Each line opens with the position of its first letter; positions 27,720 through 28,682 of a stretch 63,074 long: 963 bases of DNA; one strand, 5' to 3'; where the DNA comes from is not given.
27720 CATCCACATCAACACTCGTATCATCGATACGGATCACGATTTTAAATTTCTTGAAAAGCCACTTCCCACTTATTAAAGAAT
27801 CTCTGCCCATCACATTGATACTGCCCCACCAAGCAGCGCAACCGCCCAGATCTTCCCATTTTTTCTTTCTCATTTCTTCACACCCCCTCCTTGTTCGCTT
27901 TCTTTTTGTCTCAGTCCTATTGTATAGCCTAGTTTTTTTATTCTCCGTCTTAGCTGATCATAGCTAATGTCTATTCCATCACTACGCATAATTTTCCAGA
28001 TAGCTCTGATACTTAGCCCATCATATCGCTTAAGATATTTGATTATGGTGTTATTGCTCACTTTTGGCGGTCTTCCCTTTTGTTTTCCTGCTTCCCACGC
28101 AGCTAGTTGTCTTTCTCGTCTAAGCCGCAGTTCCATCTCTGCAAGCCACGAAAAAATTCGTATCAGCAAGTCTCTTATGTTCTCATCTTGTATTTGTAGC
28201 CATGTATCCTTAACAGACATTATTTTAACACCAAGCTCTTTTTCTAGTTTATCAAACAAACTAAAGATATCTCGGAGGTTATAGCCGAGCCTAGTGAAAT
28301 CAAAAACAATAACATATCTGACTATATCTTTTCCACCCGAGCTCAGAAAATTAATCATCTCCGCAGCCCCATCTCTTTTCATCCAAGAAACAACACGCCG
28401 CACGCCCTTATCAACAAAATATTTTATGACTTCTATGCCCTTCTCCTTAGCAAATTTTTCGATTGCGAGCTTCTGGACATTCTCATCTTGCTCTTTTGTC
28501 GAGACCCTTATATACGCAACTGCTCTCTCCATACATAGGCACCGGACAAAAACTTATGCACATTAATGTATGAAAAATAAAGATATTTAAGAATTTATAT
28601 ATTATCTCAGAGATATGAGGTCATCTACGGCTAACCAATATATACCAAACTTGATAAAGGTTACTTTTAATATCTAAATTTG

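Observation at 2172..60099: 14-bp palindrome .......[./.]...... present eight times, with an asymmetric 2-bp core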

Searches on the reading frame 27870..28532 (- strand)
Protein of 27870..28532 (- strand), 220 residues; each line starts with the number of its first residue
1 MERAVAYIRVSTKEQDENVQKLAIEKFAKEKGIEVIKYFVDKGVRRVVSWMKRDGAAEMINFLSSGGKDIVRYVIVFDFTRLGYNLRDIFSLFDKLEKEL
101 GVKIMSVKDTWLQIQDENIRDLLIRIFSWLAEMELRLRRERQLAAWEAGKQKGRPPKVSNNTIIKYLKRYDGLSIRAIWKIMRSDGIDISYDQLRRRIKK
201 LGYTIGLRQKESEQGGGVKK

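Call 11: search_protein_families(library=pfam, proteins=[window:27870-28532:-])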
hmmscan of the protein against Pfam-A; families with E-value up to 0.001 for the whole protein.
window:27870-28532:- (220 aa): 1 family
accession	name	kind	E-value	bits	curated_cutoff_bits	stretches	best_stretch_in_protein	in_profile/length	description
PF00239.26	Resolvase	-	1.4e-27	97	23.3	1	4-154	1-144/145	Resolvase, N terminal domain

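Call 64: search_solved_structures(query=window:27870-28532:-, max_evalue=0.001)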
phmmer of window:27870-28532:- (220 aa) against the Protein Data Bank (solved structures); distinct sequences matched with E-value up to 0.001: 2.
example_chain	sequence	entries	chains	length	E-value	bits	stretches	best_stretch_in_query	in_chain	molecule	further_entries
3guv_A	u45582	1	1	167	2.9e-05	27.1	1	6-147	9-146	Site-specific recombinase, resolvase family protein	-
4m6f_A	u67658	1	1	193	0.0004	23.3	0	5-159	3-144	DNA-invertase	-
